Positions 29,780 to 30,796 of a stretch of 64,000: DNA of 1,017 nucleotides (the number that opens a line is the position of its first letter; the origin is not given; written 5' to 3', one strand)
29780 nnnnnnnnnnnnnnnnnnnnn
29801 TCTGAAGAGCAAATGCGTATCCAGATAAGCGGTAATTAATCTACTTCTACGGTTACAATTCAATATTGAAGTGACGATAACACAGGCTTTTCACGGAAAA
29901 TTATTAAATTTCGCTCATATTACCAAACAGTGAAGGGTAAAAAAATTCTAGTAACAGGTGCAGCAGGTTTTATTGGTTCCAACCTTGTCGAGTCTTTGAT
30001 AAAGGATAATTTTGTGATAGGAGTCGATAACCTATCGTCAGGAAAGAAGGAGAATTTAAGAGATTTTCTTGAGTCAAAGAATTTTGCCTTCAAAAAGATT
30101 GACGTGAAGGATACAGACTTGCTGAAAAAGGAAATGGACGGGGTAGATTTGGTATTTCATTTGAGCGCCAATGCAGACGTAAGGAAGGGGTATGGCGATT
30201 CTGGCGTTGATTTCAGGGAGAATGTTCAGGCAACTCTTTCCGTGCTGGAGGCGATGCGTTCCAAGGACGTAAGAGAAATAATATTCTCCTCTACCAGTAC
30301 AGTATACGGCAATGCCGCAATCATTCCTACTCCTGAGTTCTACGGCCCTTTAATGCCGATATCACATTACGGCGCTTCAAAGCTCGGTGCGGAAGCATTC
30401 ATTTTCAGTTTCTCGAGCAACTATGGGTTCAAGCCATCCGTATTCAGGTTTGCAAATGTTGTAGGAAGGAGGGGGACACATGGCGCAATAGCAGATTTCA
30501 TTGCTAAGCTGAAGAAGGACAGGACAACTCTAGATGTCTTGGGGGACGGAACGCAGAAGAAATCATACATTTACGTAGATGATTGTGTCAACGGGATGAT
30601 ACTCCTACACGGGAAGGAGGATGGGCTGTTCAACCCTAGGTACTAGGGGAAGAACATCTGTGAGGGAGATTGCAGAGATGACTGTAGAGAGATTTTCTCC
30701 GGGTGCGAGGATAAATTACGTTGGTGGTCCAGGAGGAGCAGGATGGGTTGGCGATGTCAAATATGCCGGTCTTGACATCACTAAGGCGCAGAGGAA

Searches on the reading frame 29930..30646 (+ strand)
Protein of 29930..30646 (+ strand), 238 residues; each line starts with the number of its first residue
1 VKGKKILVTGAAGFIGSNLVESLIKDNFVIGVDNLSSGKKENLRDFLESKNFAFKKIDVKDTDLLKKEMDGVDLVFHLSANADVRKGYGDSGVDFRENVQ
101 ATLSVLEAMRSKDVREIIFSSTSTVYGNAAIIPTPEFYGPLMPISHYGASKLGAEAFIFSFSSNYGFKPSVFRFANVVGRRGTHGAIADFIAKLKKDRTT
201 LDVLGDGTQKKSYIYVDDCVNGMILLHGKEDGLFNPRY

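Call 3: search_protein_families(library=pfam, proteins=[window:29930-30646:+], max_evalue=0.01)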
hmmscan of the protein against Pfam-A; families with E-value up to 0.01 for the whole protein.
window:29930-30646:+ (238 aa): 9 families
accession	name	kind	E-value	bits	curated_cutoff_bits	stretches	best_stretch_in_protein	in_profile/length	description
PF01370.27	Epimerase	-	3.2e-46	158.1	20.9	1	6-230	1-228/240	NAD dependent epimerase/dehydratase family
PF16363.11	GDP_Man_Dehyd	-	9.4e-37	127.6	27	1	7-227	1-237/332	GDP-mannose 4,6 dehydratase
PF01073.25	3Beta_HSD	-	3e-21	76.1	22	1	7-225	1-227/280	3-beta hydroxysteroid dehydrogenase/isomerase family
PF02719.21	Polysacc_synt_2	-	5.5e-14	52.5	20.2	1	6-196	1-188/293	Polysaccharide biosynthesis protein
PF04321.23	RmlD_sub_bind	-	6.3e-12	45.6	27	1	5-206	2-178/287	RmlD substrate binding domain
PF07993.18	NAD_binding_4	-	3.7e-10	39.8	20.1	1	66-189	83-218/258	Male sterility protein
PF13460.12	NAD_binding_10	-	3.3e-09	37.3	27.2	1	10-128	1-104/184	NAD(P)H-binding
PF05368.20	NmrA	-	1.6e-08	34.9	27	1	4-165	3-151/298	NmrA-like family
PF00106.31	adh_short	-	0.00016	21.7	26.6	0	4-71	1-70/195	short chain dehydrogenase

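Call 4: search_protein_families(library=ncbifam, proteins=[window:29930-30646:+], max_evalue=0.01)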
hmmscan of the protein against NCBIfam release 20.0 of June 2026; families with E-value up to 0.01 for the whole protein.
window:29930-30646:+ (238 aa): 48 families (the best 25 are shown)
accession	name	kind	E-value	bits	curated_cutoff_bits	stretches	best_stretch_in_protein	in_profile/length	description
TIGR01179.1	galE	equivalog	7.2e-35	120.4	262.3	1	5-181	1-180/332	UDP-glucose 4-epimerase GalE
TIGR04180.1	EDH_00030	hypoth_equivalog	2.1e-33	115.7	475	1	6-227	1-225/297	NAD-dependent 4,6-dehydratase LegB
TIGR01181.1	dTDP_gluc_dehyt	equivalog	8.7e-33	113.8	365.1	1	5-227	1-233/321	dTDP-glucose 4,6-dehydratase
NF011728.1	PRK15181.1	equivalog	1.5e-23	83.3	760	1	3-225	15-247/348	Vi polysaccharide biosynthesis UDP-N-acetylglucosaminuronic acid C-4 epimerase TviC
TIGR02197.1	heptose_epim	equivalog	3.7e-23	82.2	274.6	1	6-235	1-240/316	ADP-glyceromanno-heptose 6-epimerase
NF007956.0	PRK10675.1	subfamily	1.6e-21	76.8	394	1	5-180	2-183/338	UDP-glucose 4-epimerase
NF042423.1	oxyalk_red_Shew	equivalog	5.6e-18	65.1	580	1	4-225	9-219/331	2-alkyl-3-oxoalkanoate reductase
NF007582.0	PRK10217.1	equivalog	2.1e-16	60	698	1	4-222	2-235/355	dTDP-glucose 4,6-dehydratase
TIGR03466.1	HpnA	hypoth_equivalog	2.3e-16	59.6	367.65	1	5-163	2-157/327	hopanoid-associated sugar epimerase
NF007490.0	PRK10084.1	subfamily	3.2e-16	59.3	649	1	5-221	2-241/361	dTDP-glucose 4,6-dehydratase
NF043036.1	ErythonDh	equivalog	9.9e-16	57.8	325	1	5-183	2-185/321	D-erythronate dehydrogenase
TIGR02622.1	CDP_4_6_dhtase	equivalog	5e-15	55.5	278.45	1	2-167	3-174/352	CDP-glucose 4,6-dehydratase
TIGR03589.1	PseB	equivalog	2.5e-13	49.7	407.75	1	2-218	3-206/324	UDP-N-acetylglucosamine 4,6-dehydratase (inverting)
TIGR01214.1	rmlD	equivalog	1.3e-12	47.4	224.05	1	5-208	1-180/285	dTDP-4-dehydrorhamnose reductase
NF042422.1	oxyalk_red_OleD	equivalog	1.6e-12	47.4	580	1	5-129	2-117/329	2-alkyl-3-oxoalkanoate reductase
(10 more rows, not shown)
